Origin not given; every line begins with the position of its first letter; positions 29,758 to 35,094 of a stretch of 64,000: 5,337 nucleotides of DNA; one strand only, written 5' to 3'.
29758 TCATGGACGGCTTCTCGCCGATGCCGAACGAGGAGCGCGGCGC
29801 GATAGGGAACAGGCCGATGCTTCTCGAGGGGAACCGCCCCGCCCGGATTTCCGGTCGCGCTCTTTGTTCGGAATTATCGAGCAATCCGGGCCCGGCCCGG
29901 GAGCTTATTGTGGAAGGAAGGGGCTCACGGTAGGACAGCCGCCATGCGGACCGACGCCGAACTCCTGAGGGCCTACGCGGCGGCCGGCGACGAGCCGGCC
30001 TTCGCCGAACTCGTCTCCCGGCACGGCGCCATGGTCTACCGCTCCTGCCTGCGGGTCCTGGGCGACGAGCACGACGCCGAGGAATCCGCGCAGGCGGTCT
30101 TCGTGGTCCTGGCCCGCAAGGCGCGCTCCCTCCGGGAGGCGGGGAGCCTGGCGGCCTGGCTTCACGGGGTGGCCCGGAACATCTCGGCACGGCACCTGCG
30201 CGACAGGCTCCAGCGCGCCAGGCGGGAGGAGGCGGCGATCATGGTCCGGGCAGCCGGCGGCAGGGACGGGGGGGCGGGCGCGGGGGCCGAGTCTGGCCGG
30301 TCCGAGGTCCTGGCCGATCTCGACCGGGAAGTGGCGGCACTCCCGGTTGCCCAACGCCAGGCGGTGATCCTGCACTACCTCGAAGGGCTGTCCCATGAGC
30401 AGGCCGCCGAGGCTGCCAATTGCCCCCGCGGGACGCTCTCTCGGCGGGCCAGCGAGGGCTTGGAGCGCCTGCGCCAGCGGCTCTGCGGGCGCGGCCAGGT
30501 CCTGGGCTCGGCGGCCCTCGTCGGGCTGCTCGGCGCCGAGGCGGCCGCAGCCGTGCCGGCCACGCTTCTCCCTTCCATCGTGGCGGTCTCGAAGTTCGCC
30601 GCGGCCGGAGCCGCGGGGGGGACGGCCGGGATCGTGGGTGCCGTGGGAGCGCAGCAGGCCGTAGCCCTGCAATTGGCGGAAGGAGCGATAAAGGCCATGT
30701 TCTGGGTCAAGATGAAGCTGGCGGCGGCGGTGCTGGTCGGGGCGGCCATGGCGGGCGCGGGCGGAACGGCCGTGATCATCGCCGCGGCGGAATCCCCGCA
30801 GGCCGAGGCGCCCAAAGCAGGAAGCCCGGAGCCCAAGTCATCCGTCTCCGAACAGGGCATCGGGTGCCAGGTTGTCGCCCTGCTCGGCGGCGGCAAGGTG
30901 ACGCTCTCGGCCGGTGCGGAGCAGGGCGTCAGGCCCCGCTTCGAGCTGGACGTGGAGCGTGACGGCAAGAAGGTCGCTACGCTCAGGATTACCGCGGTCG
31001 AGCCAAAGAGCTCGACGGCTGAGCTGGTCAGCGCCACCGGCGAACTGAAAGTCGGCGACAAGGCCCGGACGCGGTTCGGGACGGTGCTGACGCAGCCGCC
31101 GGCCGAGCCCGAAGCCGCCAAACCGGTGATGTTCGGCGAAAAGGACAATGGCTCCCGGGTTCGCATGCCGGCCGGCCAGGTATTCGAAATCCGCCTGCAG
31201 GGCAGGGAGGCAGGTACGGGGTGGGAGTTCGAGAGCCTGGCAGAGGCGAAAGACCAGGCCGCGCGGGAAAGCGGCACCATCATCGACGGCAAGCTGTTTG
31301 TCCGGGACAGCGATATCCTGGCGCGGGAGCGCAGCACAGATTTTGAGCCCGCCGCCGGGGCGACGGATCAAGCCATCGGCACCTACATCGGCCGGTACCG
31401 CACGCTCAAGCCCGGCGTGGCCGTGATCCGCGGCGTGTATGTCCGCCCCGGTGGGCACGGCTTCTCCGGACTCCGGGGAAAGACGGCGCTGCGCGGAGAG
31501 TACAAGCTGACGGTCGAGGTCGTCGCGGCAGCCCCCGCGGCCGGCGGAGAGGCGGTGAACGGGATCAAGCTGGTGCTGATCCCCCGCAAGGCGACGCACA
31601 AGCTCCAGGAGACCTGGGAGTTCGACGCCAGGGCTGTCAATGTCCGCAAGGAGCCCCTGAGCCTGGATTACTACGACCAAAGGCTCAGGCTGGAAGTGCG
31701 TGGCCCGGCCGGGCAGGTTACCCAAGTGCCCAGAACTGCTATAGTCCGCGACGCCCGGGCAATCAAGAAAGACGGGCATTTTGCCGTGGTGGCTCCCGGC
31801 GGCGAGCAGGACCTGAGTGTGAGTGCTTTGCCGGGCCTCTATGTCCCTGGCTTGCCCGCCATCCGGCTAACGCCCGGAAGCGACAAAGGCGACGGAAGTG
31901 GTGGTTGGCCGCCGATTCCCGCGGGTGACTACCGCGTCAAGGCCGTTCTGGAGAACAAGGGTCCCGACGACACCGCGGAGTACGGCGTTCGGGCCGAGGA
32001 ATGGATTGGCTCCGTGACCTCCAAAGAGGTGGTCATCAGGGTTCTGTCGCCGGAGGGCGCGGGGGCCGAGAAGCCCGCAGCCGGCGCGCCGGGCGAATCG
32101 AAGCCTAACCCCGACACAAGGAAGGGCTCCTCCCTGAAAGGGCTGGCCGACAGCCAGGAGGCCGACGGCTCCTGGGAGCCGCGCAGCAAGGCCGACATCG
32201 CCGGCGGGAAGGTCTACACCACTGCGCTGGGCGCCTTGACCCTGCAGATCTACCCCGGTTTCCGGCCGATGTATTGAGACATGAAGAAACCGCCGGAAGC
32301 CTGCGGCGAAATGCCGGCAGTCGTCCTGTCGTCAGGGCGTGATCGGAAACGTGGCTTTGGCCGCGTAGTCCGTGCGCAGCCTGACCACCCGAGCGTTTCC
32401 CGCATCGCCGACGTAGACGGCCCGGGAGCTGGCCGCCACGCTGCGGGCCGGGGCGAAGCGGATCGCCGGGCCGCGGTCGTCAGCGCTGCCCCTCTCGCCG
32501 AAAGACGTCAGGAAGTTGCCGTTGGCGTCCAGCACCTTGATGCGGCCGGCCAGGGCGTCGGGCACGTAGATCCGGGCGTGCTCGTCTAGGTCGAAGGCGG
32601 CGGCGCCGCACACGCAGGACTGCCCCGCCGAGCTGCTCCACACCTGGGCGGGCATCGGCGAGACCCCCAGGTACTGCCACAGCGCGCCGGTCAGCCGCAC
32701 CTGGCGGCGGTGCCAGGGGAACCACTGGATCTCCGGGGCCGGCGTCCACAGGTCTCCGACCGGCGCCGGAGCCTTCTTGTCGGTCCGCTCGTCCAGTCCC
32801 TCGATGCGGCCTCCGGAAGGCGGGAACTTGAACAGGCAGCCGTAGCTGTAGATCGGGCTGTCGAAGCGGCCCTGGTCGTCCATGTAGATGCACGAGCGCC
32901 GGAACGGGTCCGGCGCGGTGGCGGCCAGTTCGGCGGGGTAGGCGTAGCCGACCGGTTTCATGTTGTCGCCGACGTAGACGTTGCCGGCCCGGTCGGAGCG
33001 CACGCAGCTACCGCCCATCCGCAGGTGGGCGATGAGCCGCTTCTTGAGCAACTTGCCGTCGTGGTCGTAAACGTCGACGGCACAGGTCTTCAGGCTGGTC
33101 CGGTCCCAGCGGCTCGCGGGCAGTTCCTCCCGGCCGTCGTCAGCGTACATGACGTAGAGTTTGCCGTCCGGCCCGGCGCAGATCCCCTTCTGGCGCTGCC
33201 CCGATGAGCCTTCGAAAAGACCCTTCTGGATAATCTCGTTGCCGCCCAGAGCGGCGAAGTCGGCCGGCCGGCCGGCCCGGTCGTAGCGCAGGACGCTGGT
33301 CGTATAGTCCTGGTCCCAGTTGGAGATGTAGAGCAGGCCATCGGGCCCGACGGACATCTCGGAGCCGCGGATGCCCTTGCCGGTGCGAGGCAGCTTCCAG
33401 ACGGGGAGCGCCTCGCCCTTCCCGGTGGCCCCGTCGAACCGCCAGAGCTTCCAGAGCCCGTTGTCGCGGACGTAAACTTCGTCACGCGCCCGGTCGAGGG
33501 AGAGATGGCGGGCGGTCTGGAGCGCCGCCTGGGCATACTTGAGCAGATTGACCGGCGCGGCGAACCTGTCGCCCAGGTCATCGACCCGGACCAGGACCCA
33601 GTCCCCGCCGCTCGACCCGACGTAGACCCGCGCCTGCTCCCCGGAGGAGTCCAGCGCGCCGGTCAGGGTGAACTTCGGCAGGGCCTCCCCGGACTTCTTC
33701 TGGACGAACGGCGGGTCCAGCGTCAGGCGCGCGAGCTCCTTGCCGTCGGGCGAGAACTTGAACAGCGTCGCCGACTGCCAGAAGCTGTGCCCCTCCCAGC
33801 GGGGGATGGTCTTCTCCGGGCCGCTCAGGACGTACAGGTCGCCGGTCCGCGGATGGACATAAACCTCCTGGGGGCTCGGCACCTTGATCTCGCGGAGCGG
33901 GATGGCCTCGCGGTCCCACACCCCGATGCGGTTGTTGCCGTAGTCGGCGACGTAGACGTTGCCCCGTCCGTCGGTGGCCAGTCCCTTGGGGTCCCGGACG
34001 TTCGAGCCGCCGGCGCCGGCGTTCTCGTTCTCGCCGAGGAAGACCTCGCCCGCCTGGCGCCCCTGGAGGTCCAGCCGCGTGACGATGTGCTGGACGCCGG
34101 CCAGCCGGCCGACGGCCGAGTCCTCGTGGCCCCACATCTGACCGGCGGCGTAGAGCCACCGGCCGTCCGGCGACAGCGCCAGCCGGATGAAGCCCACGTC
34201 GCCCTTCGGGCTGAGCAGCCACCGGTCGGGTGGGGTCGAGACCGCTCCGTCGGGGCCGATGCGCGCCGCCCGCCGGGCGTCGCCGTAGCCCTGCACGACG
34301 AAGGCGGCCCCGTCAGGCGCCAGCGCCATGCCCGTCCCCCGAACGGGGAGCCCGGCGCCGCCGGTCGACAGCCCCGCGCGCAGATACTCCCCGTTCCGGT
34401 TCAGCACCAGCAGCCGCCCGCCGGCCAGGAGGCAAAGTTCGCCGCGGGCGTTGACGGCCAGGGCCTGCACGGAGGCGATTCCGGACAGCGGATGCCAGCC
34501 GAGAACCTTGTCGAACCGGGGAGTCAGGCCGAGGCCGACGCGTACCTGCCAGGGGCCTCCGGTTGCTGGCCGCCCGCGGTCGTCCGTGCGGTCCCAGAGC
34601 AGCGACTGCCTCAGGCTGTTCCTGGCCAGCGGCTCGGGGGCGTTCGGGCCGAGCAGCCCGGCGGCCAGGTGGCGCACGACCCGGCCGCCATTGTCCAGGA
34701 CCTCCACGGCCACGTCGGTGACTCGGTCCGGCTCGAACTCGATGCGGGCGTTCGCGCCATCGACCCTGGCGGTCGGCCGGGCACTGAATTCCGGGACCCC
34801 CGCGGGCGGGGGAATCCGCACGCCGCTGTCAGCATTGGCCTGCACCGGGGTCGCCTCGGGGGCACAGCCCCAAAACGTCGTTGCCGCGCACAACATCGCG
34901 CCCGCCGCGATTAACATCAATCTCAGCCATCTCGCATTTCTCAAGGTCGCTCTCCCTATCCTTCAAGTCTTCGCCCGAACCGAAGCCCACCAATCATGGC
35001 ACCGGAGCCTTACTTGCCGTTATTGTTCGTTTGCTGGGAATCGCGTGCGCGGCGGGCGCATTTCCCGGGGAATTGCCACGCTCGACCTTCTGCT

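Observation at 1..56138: A ~56-kb glycan-processing super-locus dominated by two expanded secreted beta-propeller families of unknown function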

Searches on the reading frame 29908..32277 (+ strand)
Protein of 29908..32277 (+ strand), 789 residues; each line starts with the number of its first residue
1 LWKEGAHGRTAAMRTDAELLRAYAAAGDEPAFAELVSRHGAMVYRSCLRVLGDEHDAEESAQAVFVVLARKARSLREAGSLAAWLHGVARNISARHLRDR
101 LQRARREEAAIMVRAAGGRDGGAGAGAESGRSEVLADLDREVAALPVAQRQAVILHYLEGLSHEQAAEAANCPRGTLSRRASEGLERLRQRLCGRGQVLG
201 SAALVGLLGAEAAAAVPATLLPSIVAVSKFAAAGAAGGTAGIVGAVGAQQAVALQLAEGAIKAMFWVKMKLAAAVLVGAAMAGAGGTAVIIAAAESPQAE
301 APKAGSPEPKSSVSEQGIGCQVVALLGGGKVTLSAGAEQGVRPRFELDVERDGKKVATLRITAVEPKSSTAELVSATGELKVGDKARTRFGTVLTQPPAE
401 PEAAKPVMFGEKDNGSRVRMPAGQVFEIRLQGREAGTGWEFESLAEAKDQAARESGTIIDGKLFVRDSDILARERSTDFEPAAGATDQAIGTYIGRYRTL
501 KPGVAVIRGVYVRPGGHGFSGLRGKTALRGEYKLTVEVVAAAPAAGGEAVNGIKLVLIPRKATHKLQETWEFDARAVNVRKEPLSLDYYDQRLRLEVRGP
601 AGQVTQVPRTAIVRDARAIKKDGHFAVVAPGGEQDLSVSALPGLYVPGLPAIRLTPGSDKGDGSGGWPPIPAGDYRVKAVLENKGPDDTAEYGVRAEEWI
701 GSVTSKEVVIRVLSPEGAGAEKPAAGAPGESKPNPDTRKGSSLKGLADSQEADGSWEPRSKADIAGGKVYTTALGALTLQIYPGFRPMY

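Call 5: search_protein_families(library=pfam, proteins=[window:29908-32277:+], max_evalue=0.01)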
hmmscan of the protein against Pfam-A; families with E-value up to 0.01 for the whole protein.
window:29908-32277:+ (789 aa): 4 families
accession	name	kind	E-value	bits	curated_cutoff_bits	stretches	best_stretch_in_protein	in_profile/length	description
PF04542.20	Sigma70_r2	-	1.6e-11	44.2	24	1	35-100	1-68/71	Sigma-70 region 2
PF08281.18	Sigma70_r4_2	-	3.5e-10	39.8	25.7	1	137-188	3-54/54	Sigma-70, region 4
PF04545.22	Sigma70_r4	-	6e-08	32.5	24.1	1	143-190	3-50/50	Sigma-70, region 4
PF13384.12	HTH_23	-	0.00046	20.4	24.6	1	147-188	4-49/50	Homeodomain-like domain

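Call 26: search_protein_families(library=ncbifam, proteins=[window:29908-32277:+], max_evalue=0.1)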
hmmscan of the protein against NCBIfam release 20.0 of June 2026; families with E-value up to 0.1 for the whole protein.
window:29908-32277:+ (789 aa): 72 families (the best 25 are shown)
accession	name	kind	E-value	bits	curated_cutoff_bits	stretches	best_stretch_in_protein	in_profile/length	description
NF009172.0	PRK12519.1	subfamily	2.5e-25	89.1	222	1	11-193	11-190/194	RNA polymerase sigma factor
NF009166.1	PRK12513.1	equivalog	5.1e-23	81.8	206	1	12-193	5-187/193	RNA polymerase sigma factor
NF007225.0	PRK09643.1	equivalog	6e-23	81.6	190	1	12-192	10-182/204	RNA polymerase sigma factor SigM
TIGR02937.1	sigma70-ECF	superfamily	4.8e-20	71.8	42.9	1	31-192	2-165/165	sigma-70 family RNA polymerase sigma factor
TIGR02983.1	SigE-fam_strep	subfamily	9.1e-20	71.2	141.55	1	29-192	5-158/162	SigE family RNA polymerase sigma factor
NF004113.0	PRK05602.1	equivalog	2.2e-19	69.9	208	1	12-172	28-181/211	RNA polymerase sigma factor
NF007228.0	PRK09646.1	subfamily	1.3e-18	67.3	226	1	10-192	10-190/194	ECF RNA polymerase sigma factor SigK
NF007229.0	PRK09647.1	equivalog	9.5e-18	64.3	265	1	19-196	33-206/220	RNA polymerase sigma factor SigE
NF007223.0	PRK09641.1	equivalog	2.9e-17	63.1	209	1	25-192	13-184/187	RNA polymerase sigma factor SigW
TIGR02948.1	SigW_bacill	equivalog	1.1e-16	61.5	243.1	1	25-192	13-184/187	RNA polymerase sigma factor SigW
NF008888.0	PRK11922.1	equivalog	4.8e-16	59.1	204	1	11-182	11-186/231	RNA polymerase sigma factor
NF009176.0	PRK12524.1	equivalog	6e-16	58.8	264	1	14-200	11-192/196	RNA polymerase sigma factor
NF009168.0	PRK12515.1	subfamily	1.8e-14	53.7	236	1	12-188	5-175/189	RNA polymerase sigma factor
TIGR02985.1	Sig70_bacteroi1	subfamily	4.1e-14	53.1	126.4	1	31-192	2-162/162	RNA polymerase sigma-70 factor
TIGR02989.1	Sig-70_gvs1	subfamily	1.6e-13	50.9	124.55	1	31-192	2-154/158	RNA polymerase sigma-70 factor, Rhodopirellula/Verrucomicrobium family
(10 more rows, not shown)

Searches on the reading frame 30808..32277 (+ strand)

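Call 52: search_protein_families(library=pfam, proteins=[window:30808-32277:+], max_evalue=10)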
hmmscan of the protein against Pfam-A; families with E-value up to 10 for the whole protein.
window:30808-32277:+ (489 aa): 1 family
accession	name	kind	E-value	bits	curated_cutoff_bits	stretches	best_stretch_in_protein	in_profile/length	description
PF09394.16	Inhibitor_I42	-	0.11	13.2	27.2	1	120-218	2-80/91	Chagasin family peptidase inhibitor I42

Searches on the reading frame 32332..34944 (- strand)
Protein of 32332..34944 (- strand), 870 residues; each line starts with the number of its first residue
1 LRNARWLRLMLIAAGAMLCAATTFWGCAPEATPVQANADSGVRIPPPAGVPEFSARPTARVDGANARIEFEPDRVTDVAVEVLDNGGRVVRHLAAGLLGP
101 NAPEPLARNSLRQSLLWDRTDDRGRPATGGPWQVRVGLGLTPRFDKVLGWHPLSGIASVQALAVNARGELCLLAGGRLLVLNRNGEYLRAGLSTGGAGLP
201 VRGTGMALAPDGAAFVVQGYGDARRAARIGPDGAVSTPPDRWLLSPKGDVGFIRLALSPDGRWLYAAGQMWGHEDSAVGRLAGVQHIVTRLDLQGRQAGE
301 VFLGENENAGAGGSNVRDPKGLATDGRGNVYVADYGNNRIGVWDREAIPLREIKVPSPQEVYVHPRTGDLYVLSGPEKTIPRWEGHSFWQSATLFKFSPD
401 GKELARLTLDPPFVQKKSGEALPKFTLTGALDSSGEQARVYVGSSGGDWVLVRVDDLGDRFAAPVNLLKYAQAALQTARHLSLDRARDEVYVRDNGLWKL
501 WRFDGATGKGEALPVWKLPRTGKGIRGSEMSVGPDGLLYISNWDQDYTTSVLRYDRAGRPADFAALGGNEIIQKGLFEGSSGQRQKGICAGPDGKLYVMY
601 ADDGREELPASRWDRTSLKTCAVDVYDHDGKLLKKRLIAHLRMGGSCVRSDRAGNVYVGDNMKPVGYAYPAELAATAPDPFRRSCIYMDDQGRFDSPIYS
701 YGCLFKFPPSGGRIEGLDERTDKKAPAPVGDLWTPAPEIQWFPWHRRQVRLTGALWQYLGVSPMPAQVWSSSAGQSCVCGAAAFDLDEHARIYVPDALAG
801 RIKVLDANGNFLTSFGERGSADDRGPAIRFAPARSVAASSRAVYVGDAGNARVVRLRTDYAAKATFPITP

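Call 5: search_protein_families(library=pfam, proteins=[window:32332-34944:-], max_evalue=0.01)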
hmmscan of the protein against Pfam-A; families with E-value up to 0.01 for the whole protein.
window:32332-34944:- (870 aa): 3 families
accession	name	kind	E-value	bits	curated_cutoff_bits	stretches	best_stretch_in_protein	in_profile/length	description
PF01436.27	NHL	-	1.1e-09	38.3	20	1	318-342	3-27/28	NHL repeat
PF08450.18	SGL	-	0.00027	21.1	26.3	0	255-374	139-244/246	SMP-30/Gluconolactonase/LRE-like region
PF06739.17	SBBP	-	0.0077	16.6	20.5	0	312-333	7-29/38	Beta-propeller repeat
